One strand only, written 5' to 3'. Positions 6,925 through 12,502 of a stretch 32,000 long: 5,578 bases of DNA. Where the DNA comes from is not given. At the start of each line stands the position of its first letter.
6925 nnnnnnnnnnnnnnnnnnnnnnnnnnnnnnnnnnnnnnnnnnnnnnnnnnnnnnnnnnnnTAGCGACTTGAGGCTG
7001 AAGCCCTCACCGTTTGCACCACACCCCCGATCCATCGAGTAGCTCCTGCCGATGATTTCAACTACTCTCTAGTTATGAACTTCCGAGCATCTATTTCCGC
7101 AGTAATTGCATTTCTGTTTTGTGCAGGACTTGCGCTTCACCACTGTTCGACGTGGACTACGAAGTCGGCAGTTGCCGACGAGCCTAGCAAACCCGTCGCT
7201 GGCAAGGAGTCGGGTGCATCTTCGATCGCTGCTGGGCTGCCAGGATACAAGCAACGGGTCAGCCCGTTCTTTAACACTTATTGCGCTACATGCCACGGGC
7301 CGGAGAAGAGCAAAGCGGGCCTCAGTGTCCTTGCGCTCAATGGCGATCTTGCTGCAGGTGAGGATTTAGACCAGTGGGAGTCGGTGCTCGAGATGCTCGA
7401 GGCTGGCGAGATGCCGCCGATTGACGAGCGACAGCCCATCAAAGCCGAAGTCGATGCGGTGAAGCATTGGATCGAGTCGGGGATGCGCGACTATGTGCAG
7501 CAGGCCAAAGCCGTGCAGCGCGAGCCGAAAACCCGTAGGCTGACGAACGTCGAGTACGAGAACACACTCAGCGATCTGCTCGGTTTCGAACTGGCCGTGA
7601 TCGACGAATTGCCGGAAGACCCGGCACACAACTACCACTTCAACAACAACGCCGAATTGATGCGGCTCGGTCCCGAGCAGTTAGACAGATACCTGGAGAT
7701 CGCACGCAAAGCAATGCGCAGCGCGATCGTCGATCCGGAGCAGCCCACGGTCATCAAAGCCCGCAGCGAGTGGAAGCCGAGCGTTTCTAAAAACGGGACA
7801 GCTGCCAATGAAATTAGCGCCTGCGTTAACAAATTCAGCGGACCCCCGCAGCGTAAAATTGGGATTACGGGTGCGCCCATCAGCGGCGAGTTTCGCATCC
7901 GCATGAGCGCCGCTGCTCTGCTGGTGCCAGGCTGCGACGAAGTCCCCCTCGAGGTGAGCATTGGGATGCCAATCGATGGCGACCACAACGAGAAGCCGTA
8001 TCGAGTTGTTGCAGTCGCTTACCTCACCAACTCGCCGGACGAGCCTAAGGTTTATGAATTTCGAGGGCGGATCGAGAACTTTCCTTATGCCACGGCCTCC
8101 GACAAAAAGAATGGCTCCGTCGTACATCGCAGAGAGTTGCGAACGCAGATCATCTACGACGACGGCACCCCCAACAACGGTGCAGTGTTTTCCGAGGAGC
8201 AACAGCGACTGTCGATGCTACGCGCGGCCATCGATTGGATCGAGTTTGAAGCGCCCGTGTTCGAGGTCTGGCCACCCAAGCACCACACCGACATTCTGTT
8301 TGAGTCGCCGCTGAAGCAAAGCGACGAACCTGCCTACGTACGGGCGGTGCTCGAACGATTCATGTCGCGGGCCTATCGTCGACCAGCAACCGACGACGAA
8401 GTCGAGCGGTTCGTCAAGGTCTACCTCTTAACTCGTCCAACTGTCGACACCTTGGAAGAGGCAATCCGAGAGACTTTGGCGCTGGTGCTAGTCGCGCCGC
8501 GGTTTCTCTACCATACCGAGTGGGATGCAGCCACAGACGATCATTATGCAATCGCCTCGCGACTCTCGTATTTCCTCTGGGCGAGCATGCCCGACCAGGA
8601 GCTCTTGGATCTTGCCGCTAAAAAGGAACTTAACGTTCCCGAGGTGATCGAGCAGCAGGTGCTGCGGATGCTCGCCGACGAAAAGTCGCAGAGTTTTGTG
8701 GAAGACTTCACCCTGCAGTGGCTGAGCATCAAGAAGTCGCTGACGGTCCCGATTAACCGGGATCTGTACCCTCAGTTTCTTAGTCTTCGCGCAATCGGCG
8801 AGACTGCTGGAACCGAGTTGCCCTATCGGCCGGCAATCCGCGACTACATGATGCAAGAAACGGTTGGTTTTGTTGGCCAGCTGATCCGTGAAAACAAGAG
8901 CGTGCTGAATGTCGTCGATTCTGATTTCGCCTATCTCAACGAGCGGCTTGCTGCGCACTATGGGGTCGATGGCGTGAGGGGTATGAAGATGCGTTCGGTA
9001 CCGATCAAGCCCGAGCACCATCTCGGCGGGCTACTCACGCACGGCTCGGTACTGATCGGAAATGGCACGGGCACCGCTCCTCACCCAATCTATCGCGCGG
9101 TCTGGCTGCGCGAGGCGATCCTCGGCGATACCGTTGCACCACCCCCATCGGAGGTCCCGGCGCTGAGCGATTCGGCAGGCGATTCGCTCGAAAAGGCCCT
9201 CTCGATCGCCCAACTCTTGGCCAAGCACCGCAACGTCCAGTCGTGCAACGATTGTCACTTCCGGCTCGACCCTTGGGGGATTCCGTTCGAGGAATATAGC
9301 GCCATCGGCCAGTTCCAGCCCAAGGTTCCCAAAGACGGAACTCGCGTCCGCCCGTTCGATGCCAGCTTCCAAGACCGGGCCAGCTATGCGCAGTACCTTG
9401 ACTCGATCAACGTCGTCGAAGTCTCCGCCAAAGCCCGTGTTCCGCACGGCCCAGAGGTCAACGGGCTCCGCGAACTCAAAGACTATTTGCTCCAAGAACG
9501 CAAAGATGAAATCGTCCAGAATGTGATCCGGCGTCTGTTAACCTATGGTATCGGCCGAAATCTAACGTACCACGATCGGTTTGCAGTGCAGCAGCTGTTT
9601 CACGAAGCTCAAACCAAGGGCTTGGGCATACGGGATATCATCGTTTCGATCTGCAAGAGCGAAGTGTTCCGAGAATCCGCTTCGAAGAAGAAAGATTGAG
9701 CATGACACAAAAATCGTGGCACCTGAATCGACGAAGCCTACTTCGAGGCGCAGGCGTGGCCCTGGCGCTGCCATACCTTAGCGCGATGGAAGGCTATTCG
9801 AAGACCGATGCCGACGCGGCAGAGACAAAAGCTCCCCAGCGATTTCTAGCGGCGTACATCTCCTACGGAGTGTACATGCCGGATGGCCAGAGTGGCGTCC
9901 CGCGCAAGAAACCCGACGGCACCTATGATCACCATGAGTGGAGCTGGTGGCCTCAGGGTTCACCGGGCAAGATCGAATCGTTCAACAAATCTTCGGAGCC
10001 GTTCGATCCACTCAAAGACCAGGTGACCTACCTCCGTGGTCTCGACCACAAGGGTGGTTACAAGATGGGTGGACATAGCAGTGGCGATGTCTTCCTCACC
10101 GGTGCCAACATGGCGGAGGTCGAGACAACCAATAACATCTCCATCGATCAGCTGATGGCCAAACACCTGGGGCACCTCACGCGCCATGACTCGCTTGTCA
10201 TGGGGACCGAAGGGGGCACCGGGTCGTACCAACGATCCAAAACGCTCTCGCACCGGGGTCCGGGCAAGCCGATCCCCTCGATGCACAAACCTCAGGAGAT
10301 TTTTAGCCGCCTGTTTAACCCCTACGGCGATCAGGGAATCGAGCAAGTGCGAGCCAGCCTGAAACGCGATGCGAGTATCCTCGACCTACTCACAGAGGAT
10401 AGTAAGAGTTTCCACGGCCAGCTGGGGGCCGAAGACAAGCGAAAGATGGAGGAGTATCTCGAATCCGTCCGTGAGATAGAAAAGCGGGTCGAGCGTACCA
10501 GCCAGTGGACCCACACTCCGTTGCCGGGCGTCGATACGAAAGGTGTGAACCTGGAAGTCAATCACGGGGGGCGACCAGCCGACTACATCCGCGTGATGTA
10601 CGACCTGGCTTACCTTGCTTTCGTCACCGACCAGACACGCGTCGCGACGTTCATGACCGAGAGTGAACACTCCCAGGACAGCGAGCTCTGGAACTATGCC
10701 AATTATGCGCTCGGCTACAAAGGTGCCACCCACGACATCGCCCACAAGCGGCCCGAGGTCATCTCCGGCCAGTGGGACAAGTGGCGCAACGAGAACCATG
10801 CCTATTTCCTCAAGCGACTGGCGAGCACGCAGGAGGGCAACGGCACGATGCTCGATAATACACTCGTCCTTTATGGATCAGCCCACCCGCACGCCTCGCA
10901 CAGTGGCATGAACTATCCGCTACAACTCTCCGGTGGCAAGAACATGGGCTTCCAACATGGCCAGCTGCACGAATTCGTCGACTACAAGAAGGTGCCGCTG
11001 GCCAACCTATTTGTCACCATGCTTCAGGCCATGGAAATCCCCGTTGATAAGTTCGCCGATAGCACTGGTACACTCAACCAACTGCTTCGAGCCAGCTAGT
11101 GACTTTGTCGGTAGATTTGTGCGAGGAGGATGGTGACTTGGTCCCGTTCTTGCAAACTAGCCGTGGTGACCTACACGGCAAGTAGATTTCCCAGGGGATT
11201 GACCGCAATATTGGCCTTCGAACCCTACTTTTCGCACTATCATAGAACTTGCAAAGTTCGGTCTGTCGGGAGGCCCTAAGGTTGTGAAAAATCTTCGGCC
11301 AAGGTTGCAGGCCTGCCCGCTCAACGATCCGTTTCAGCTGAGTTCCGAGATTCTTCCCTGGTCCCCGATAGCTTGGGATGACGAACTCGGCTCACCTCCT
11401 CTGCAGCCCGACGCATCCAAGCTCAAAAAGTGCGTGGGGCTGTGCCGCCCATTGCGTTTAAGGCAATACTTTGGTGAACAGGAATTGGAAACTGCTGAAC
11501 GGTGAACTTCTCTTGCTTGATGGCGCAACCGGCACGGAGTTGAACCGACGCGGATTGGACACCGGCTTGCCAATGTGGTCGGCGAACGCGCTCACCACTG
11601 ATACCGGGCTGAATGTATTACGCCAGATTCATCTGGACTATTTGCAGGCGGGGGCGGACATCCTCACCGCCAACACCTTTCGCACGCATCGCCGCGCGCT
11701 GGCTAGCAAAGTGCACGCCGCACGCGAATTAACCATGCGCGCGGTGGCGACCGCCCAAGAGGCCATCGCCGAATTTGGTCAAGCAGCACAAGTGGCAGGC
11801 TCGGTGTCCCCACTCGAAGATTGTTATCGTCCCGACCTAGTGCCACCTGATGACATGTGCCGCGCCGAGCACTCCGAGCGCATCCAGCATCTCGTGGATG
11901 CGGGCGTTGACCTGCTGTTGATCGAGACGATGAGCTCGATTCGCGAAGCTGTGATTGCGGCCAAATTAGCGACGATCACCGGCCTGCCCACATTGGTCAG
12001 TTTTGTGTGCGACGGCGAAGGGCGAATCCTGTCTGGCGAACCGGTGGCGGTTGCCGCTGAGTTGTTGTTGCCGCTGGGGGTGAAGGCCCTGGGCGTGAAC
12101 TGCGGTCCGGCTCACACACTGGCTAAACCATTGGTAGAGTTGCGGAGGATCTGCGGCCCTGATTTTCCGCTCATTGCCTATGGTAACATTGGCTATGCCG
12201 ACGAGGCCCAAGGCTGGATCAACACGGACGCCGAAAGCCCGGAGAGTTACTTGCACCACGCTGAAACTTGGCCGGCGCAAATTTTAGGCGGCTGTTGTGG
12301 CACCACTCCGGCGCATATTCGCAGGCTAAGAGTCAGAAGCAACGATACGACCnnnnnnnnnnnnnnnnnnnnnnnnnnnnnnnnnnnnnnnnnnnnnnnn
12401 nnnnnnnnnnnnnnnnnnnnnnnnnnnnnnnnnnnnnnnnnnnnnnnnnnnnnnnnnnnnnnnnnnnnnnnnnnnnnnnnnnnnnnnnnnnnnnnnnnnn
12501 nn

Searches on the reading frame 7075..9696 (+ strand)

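Call 65: search_protein_families(library=pfam, proteins=[window:7075-9696:+], max_evalue=0.00001)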
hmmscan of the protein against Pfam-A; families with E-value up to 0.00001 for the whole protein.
window:7075-9696:+ (874 aa): 5 families
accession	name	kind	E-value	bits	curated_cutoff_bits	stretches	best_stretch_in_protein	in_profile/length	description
PF07631.16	PSD4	-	2.2e-39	135.3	23.3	1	490-631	3-128/128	Protein of unknown function (DUF1592)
PF07627.16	PSCyt3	-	3.4e-23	82.2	27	1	651-749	2-96/98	Protein of unknown function (DUF1588)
PF07626.16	PSD3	-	9.6e-21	74.5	23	1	154-218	1-64/65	Protein of unknown function (DUF1587)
PF07624.16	PSD2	-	1.1e-20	73.6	25.8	1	792-865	2-74/74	Protein of unknown function (DUF1585)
PF07637.16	PSD5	-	2.7e-19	69.7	34.2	1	422-482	2-62/62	Protein of unknown function (DUF1595)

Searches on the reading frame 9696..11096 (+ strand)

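Call 65: search_protein_families(library=pfam, proteins=[window:9696-11096:+], max_evalue=0.00001)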
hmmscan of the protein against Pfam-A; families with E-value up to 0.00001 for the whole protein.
window:9696-11096:+ (467 aa): 1 family
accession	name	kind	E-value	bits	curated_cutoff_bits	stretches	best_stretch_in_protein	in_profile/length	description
PF07586.16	HXXSHH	-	3.5e-78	263.7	30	1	49-368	1-300/307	Protein of unknown function (DUF1552)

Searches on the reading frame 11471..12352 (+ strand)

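Call 65: search_protein_families(library=pfam, proteins=[window:11471-12352:+], max_evalue=0.00001)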
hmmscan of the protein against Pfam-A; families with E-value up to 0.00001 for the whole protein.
window:11471-12352:+ (294 aa): 1 family
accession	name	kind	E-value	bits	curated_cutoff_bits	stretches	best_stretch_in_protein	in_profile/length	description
PF02574.22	S-methyl_trans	-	3.1e-60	204.9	22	1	14-287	1-280/283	Homocysteine S-methyltransferase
